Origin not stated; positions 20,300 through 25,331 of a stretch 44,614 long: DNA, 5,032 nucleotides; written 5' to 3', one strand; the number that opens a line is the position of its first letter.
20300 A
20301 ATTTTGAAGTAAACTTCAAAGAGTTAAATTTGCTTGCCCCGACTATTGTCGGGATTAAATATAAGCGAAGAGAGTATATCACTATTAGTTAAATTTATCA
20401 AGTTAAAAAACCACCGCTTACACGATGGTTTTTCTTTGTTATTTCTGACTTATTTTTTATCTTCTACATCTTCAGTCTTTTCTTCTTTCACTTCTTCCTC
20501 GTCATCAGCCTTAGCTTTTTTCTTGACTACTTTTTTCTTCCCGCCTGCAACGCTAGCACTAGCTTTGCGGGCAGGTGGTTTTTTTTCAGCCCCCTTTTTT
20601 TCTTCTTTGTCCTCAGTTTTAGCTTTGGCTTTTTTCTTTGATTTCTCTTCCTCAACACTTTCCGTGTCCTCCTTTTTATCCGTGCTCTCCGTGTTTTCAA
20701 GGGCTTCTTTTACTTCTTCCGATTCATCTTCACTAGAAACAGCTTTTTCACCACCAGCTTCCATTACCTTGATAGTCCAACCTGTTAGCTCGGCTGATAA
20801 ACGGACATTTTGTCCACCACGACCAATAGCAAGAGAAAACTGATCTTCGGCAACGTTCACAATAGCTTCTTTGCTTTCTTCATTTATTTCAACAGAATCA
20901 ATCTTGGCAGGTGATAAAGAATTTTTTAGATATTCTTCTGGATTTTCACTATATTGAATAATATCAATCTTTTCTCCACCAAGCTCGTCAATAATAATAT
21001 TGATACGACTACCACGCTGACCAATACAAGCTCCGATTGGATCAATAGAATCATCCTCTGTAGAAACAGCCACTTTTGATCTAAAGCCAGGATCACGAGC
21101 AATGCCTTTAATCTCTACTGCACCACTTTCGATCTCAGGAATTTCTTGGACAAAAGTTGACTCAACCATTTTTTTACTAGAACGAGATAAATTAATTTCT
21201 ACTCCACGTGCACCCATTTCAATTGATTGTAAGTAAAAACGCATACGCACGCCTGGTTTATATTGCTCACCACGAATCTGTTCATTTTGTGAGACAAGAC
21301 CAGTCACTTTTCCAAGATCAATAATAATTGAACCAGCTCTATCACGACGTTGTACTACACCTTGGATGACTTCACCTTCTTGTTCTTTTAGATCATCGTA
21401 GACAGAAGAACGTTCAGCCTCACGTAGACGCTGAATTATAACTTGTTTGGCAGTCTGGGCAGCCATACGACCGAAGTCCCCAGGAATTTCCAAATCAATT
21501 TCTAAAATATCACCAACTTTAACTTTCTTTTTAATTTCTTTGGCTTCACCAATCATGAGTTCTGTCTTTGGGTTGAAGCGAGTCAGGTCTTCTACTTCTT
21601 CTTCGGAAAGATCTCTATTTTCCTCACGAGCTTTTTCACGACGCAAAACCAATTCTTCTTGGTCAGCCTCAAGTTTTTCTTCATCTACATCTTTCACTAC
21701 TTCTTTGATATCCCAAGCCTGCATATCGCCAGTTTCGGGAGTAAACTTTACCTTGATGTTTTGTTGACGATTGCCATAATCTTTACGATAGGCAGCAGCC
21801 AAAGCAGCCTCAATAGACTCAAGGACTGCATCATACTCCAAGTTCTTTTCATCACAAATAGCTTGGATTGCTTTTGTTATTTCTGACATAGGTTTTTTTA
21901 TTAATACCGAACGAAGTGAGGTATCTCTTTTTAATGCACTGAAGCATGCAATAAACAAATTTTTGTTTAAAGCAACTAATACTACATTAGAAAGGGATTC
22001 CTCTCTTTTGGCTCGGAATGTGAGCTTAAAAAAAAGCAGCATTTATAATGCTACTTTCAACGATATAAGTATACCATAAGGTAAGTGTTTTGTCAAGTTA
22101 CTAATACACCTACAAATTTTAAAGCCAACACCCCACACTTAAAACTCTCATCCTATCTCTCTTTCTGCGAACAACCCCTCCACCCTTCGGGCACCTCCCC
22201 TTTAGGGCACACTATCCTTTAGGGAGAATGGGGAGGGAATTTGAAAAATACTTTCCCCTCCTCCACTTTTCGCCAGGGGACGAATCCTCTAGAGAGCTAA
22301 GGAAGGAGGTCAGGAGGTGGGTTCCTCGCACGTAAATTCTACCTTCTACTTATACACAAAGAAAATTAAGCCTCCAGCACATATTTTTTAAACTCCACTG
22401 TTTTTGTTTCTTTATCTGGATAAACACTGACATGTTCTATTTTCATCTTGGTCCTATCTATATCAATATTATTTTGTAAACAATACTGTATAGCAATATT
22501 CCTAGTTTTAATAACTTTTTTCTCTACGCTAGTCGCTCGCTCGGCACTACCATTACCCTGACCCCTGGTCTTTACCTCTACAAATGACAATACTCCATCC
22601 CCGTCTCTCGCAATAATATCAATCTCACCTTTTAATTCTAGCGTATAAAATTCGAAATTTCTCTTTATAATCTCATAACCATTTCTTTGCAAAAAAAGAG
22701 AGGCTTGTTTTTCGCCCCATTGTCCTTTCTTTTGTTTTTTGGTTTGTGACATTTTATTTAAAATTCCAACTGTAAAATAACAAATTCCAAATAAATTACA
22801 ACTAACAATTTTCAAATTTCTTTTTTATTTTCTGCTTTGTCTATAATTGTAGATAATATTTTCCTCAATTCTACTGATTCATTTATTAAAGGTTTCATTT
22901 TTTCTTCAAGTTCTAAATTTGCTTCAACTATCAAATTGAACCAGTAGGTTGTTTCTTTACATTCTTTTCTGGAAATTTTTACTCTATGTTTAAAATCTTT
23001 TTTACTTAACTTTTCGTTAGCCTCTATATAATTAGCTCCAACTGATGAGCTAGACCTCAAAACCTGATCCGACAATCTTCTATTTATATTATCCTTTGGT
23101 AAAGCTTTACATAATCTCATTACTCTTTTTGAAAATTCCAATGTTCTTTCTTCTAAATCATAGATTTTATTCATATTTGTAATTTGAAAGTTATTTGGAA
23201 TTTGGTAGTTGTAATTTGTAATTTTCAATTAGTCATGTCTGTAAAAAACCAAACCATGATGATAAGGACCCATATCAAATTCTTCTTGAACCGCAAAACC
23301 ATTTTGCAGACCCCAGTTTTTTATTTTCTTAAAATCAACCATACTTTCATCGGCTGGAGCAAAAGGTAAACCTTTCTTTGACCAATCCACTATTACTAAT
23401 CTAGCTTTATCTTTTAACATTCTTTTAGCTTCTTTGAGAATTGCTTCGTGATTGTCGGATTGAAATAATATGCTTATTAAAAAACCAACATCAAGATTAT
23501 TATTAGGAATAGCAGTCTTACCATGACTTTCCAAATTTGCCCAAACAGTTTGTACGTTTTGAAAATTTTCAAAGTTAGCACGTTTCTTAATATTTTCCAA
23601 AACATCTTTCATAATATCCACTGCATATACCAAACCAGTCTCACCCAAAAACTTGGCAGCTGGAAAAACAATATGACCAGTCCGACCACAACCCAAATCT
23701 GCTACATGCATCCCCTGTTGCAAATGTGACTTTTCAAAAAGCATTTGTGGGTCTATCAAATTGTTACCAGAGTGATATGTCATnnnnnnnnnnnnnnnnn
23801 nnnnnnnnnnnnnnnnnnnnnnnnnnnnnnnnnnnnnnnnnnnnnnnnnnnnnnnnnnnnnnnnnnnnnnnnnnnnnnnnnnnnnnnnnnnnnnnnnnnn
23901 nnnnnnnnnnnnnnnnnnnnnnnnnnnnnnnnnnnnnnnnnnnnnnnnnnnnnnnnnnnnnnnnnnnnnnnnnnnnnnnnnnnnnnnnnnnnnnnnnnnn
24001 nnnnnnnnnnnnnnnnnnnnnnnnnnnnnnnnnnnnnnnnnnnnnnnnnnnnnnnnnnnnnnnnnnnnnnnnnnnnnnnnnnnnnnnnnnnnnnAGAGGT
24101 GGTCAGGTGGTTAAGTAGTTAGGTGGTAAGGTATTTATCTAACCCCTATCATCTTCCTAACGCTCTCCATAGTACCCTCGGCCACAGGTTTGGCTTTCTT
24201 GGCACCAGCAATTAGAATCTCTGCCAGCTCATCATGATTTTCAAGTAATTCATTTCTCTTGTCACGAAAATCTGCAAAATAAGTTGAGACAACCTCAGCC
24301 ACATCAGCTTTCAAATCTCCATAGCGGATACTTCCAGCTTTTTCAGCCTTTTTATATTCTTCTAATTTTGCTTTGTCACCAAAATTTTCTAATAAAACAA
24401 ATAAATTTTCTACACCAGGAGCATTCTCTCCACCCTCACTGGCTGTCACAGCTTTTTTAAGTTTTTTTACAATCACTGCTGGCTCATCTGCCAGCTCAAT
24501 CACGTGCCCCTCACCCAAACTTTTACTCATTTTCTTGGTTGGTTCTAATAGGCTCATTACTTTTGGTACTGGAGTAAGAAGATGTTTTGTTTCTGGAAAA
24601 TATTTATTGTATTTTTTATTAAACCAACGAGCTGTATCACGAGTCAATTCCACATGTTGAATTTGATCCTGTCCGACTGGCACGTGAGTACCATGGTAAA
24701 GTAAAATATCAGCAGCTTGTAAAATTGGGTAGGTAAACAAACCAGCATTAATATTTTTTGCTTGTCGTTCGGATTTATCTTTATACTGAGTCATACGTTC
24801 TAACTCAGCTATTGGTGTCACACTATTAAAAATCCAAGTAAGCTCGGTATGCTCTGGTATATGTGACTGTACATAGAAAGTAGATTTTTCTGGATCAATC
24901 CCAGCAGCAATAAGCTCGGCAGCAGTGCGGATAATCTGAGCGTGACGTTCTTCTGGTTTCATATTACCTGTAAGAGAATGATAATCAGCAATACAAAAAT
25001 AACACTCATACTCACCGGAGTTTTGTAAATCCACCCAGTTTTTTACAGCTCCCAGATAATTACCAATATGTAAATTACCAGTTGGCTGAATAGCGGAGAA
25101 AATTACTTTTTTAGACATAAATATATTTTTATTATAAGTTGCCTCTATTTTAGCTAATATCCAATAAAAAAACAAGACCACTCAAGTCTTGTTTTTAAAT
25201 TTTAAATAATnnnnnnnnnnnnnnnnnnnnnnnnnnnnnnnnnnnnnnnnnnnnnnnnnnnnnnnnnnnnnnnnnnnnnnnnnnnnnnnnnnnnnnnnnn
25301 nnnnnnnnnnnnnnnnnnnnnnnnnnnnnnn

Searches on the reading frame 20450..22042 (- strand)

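Call 9: search_protein_families(library=pfam, proteins=[window:20450-22042:-], max_evalue=0.001)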
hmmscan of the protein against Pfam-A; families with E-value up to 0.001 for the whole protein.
window:20450-22042:- (530 aa): 6 families
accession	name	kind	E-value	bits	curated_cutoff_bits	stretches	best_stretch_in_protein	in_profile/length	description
PF08529.16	NusA_N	-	9.8e-31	106.9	23.8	1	54-211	1-118/119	NusA N-terminal domain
PF13184.12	KH_5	-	1e-27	96.5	27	1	318-386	1-69/69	NusA-like KH domain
PF00013.35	KH_1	-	1e-05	25.6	21.5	0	395-438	4-51/66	KH domain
PF07650.23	KH_2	-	1.2e-05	25.5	22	1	370-415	4-49/78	KH domain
PF00575.29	S1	-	7.4e-05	23.5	22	1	221-283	3-71/74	S1 RNA binding domain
PF23095.1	KH_NusA_C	-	0.00046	20.6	34.2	0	393-429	1-37/59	Transcription termination/antitermination protein NusA, KH domain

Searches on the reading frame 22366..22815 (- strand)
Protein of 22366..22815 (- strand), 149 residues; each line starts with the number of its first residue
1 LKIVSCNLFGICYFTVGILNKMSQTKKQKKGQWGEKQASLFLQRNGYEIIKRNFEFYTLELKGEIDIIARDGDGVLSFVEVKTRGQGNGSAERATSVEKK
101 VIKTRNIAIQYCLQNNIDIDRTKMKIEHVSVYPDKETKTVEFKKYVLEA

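Call 9: search_protein_families(library=pfam, proteins=[window:22366-22815:-], max_evalue=0.001)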
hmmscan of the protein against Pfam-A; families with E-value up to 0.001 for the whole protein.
window:22366-22815:- (149 aa): 2 families
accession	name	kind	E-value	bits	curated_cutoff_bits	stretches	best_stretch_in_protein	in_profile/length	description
PF02021.23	UPF0102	-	3.5e-16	59.8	23.6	1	34-118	1-76/80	Uncharacterised protein family UPF0102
PF08378.17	NERD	-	1.2e-06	29.4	22.1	1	30-100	1-75/111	Nuclease-related domain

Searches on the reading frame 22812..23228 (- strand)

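Call 9: search_protein_families(library=pfam, proteins=[window:22812-23228:-], max_evalue=0.001)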
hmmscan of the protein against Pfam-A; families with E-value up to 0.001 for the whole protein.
window:22812-23228:- (138 aa): 1 family
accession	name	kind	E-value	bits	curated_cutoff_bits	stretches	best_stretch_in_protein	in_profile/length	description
PF05635.17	23S_rRNA_IVP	-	3.8e-21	75.7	33.8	1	27-126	7-105/106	23S rRNA-intervening sequence protein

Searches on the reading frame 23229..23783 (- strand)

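Call 9: search_protein_families(library=pfam, proteins=[window:23229-23783:-], max_evalue=0.001)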
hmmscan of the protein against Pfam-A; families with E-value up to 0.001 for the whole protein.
window:23229-23783:- (184 aa): 6 families
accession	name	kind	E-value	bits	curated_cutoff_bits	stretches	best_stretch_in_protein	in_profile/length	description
PF13847.12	Methyltransf_31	-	1e-14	54.9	27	1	22-140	2-119/145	Methyltransferase domain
PF08241.18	Methyltransf_11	-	1.7e-10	41.8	21.2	1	29-131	2-95/95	Methyltransferase domain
PF13649.12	Methyltransf_25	-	3.8e-09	37.6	27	1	27-125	1-95/97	Methyltransferase domain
PF01209.24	Ubie_methyltran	-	8.2e-09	35.6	20.1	1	20-140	44-160/233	ubiE/COQ5 methyltransferase family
PF05175.20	MTS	-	3.4e-06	27.2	23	1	20-142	26-149/170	Methyltransferase small domain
PF08242.18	Methyltransf_12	-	2.4e-05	25.4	30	1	29-129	2-98/98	Methyltransferase domain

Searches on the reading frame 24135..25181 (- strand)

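Call 9: search_protein_families(library=pfam, proteins=[window:24135-25181:-], max_evalue=0.001)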
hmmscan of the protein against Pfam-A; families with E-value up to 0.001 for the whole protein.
window:24135-25181:- (348 aa): 1 family
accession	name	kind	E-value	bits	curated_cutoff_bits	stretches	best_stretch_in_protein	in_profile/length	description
PF00579.31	tRNA-synt_1b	-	1.1e-76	258.5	21.1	1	26-302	7-291/292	tRNA synthetases class I (W and Y)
